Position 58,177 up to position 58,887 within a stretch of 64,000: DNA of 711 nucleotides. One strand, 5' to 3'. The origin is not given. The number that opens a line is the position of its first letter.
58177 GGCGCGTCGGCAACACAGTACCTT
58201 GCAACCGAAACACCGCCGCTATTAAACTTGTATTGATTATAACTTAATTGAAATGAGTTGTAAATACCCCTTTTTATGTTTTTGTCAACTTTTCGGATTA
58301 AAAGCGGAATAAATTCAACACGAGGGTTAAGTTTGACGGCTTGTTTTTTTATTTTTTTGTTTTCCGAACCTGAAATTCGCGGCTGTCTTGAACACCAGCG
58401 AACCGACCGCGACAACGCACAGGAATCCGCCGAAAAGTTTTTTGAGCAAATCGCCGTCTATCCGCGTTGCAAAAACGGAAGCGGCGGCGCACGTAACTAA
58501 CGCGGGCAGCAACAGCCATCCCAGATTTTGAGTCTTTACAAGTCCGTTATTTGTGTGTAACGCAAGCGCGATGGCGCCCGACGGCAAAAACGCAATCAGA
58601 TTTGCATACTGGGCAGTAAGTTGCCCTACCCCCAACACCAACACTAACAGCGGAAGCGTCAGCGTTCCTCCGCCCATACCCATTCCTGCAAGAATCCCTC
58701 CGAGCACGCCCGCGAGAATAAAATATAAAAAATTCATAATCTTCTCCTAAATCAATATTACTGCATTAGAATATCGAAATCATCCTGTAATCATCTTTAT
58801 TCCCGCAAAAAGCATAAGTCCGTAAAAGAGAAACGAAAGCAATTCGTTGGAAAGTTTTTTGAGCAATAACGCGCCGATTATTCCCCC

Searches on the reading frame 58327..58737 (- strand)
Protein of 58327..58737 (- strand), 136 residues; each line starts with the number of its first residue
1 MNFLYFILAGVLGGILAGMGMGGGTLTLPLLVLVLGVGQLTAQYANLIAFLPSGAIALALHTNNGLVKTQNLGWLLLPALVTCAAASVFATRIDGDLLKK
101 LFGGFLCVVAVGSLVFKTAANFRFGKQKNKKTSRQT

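Call 41: search_protein_families(library=pfam, proteins=[window:58327-58737:-], max_evalue=0.01)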
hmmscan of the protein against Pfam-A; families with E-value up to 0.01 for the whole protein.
window:58327-58737:- (136 aa): 1 family
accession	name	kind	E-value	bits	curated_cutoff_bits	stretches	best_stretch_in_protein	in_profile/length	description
PF01925.25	TauE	-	5e-16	59.5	32.6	1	7-125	2-114/237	Sulfite exporter TauE/SafE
